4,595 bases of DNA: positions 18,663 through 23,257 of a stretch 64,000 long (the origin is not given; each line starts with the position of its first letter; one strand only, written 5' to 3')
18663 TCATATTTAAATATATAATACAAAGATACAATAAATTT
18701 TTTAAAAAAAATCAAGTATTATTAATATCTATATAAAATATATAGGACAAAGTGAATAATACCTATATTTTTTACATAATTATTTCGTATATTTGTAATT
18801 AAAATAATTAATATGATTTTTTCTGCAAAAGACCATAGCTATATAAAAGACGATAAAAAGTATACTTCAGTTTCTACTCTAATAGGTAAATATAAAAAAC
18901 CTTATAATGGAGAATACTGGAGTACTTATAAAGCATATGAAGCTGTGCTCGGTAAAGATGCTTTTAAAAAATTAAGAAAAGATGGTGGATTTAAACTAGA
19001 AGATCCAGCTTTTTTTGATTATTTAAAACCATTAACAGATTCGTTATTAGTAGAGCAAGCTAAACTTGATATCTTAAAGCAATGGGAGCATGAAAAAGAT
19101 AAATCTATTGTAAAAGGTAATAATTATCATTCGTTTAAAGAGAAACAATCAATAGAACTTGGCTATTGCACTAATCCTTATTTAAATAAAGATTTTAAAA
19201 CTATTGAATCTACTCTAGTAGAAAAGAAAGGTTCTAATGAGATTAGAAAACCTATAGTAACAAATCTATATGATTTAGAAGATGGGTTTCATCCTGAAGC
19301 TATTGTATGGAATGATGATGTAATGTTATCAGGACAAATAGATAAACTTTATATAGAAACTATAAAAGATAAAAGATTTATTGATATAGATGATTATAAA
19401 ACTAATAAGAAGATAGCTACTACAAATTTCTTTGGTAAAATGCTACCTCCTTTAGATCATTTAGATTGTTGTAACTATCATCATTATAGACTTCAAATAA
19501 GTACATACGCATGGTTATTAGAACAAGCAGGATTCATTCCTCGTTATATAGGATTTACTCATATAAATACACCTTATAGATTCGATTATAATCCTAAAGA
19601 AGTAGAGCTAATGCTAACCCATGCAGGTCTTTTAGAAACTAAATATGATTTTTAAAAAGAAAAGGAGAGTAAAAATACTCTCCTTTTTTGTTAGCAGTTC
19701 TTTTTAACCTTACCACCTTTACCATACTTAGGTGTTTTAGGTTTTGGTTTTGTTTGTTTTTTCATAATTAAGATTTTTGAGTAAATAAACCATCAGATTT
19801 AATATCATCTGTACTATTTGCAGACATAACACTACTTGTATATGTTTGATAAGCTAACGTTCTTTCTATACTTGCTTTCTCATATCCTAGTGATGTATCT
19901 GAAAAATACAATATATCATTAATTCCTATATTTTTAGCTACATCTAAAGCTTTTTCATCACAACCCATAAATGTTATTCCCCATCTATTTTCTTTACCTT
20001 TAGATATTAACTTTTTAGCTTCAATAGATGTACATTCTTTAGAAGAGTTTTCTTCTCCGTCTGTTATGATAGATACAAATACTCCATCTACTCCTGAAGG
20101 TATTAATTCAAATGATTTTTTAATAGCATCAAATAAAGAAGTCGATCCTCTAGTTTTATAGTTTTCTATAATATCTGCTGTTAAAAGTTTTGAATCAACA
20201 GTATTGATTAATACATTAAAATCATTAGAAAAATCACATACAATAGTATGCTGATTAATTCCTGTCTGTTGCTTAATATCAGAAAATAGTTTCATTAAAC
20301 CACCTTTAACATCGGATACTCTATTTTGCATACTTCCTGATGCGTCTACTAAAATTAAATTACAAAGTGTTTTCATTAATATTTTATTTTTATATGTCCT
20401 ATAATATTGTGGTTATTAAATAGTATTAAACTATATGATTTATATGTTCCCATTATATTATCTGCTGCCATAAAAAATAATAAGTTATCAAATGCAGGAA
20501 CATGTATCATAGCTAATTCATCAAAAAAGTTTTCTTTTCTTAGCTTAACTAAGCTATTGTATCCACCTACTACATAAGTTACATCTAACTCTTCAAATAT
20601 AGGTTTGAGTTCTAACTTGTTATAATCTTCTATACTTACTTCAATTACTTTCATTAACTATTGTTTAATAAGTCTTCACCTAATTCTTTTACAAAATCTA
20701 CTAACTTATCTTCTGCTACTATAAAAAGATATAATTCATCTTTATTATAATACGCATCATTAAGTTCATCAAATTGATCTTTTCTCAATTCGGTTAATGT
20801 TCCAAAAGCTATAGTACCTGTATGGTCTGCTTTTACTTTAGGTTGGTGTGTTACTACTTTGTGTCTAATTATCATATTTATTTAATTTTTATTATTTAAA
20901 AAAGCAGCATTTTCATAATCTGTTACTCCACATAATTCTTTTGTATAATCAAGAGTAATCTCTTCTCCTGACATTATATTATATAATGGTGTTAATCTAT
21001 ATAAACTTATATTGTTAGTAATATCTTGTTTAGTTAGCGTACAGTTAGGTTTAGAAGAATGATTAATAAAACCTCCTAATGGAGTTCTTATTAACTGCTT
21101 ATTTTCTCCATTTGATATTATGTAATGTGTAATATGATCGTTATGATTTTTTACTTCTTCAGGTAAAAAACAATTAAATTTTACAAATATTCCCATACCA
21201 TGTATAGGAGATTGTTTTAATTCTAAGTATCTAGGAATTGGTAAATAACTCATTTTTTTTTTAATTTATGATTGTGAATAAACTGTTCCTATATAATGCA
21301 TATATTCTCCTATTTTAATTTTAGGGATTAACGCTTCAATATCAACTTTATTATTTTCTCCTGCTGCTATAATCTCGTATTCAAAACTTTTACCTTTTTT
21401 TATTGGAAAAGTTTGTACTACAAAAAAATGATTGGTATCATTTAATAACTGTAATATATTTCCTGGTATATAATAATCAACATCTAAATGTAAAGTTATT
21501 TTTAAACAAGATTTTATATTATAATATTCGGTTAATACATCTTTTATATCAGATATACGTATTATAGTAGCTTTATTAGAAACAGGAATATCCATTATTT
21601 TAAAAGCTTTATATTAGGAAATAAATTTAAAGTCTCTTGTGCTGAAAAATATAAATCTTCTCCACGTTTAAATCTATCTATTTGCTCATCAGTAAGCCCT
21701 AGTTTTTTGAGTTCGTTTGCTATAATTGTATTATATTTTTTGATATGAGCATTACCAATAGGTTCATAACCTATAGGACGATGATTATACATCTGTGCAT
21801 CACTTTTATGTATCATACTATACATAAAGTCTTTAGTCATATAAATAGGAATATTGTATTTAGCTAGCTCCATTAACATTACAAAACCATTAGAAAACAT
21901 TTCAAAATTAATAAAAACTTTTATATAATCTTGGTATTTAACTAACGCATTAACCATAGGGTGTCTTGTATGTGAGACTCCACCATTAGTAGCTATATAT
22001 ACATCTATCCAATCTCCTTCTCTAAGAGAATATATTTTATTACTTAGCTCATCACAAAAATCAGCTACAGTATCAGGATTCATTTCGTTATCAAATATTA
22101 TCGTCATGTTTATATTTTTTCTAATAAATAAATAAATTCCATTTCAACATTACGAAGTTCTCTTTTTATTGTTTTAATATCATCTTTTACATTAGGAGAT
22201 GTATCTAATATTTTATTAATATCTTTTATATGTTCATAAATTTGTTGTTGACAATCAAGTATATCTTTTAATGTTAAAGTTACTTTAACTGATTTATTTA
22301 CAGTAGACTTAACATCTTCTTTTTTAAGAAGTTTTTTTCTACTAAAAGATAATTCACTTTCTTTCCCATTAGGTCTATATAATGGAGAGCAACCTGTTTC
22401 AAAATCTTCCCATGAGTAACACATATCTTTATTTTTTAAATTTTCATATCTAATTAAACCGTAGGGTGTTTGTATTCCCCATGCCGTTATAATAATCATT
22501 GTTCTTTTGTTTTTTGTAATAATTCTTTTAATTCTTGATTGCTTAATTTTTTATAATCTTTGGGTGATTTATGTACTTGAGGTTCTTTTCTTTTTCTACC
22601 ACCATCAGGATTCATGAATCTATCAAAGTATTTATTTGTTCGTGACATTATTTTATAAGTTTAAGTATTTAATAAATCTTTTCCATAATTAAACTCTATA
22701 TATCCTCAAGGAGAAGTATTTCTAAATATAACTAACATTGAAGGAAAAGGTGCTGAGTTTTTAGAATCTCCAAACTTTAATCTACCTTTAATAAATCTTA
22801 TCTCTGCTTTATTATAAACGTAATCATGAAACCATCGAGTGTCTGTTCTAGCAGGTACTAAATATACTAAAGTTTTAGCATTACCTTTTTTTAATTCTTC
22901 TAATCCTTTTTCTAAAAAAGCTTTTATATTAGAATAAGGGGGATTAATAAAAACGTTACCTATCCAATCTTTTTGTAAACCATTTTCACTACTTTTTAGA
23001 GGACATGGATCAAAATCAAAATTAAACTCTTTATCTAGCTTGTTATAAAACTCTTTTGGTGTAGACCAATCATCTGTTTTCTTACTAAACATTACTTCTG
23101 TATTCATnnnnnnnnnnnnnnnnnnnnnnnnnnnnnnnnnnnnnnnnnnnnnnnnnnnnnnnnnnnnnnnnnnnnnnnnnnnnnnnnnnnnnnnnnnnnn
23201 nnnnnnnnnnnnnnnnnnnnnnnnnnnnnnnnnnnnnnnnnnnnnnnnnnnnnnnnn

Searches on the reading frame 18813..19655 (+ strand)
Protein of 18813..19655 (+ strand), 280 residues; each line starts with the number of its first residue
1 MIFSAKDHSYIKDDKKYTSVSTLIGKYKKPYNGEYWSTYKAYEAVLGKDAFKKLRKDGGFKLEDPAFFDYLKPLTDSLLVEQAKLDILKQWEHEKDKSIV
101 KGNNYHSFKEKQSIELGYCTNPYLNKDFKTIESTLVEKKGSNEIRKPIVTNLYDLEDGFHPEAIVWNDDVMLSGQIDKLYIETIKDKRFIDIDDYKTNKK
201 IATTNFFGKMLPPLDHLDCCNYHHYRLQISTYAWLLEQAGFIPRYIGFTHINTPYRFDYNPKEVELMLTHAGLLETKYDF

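Call 43: search_protein_families(library=phrogs, proteins=[window:18813-19655:+], max_evalue=0.01)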
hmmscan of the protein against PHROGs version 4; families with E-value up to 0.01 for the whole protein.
window:18813-19655:+ (280 aa): 2 families
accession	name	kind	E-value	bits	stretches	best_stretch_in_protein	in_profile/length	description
phrog_298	-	DNA, RNA and nucleotide metabolism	1.5e-12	48.5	1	3-254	51-229/293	exonuclease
phrog_1227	-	DNA, RNA and nucleotide metabolism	0.00023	21.5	1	120-239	85-188/268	exonuclease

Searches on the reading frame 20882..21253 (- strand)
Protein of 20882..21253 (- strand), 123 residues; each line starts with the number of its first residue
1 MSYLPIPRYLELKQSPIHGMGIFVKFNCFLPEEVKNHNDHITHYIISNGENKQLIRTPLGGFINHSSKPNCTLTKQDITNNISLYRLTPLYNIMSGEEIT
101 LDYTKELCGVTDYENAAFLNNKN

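Call 43: search_protein_families(library=phrogs, proteins=[window:20882-21253:-], max_evalue=0.01)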
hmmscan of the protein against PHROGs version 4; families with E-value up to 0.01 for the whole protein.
window:20882-21253:- (123 aa): 2 families
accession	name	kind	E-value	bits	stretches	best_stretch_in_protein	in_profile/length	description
phrog_28741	-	unknown function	4.5e-15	56.5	1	1-104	1-94/100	-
phrog_34170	-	unknown function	1.4e-08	35.5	1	10-107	193-279/296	-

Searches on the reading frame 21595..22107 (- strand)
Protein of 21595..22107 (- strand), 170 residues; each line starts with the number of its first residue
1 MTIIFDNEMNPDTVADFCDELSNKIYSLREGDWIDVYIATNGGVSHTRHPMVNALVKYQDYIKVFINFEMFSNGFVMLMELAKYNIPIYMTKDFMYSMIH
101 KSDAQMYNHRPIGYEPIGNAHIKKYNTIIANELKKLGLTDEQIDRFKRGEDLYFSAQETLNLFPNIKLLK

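Call 43: search_protein_families(library=phrogs, proteins=[window:21595-22107:-], max_evalue=0.01)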
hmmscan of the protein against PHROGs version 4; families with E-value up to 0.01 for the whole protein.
window:21595-22107:- (170 aa): 2 families
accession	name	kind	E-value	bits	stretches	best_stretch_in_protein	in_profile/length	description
phrog_1827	-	other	4.2e-08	33.8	1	14-161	36-175/202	ATP-dependent protease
phrog_32912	-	unknown function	0.00046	21.1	1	25-153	20-144/162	-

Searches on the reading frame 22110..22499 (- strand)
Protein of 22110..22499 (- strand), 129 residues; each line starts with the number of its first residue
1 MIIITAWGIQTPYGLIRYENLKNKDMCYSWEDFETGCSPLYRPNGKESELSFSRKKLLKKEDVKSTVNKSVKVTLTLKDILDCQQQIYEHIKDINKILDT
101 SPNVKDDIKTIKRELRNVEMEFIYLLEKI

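Call 12: search_protein_families(library=pfam, proteins=[window:22110-22499:-], max_evalue=0.1)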
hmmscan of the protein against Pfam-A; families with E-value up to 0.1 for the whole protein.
window:22110-22499:- (129 aa): 2 families
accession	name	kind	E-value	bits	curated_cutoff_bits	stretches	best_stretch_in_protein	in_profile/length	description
PF08004.16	DUF1699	-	0.0063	16.6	33.4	1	64-117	53-106/130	Protein of unknown function (DUF1699)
PF03233.18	Cauli_AT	-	0.022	15.1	24.8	1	63-119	99-155/163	Aphid transmission protein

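Call 43: search_protein_families(library=phrogs, proteins=[window:22110-22499:-], max_evalue=0.01)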
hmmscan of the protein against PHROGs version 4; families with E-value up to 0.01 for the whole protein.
window:22110-22499:- (129 aa): 0 families

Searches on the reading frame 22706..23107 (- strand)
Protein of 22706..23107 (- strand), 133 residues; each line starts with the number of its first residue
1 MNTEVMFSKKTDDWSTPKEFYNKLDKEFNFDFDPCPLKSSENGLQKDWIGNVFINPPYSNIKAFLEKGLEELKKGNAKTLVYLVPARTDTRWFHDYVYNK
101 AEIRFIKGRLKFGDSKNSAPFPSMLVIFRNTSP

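Call 12: search_protein_families(library=pfam, proteins=[window:22706-23107:-], max_evalue=0.1)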
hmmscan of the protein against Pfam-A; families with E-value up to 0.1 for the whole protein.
window:22706-23107:- (133 aa): 1 family
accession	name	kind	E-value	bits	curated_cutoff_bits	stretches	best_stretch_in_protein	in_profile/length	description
PF05869.16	Dam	-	1.1e-23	84.2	28.1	1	9-130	7-146/169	DNA N-6-adenine-methyltransferase (Dam)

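Call 29: find_related_loci(query=window:22706-23107:-, collection=viral_contigs, flank=8000)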
Query window:22706-23107:- (133 aa) in viral_contigs; peptide patterns used: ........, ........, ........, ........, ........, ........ (x = any residue, [..] = any of these).
304 stretches matched a pattern; 296 encode a relative of the query (tblastn E <= 1e-3); the best 80 are kept; 80 distinct loci.
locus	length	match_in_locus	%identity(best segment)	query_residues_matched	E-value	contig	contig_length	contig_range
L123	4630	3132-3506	67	4-129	4e-56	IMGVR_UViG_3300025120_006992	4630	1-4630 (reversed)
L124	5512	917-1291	67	4-129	4e-56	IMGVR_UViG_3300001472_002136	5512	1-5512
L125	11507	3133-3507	67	4-129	4e-56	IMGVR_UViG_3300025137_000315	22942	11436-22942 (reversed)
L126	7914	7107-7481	67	4-129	1e-55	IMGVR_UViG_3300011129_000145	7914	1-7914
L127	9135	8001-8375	67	4-129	1e-55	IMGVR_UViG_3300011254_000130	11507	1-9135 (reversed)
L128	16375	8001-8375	67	4-129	1e-55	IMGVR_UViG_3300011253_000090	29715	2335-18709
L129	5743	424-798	66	4-129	2e-55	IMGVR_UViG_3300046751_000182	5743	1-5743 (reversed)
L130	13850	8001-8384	63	1-129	5e-55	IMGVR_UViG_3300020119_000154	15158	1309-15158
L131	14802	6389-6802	57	1-128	5e-50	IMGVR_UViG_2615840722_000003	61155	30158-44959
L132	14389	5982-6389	61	1-129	1e-49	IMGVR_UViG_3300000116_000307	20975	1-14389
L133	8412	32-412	59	2-130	1e-47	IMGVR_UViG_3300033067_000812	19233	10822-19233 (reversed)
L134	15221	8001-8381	56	4-129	1e-46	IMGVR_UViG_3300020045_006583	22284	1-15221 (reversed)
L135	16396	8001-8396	56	1-132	1e-46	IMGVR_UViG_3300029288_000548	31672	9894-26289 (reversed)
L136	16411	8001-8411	55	1-128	8e-47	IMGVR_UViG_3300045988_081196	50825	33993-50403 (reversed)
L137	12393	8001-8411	54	1-128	3e-46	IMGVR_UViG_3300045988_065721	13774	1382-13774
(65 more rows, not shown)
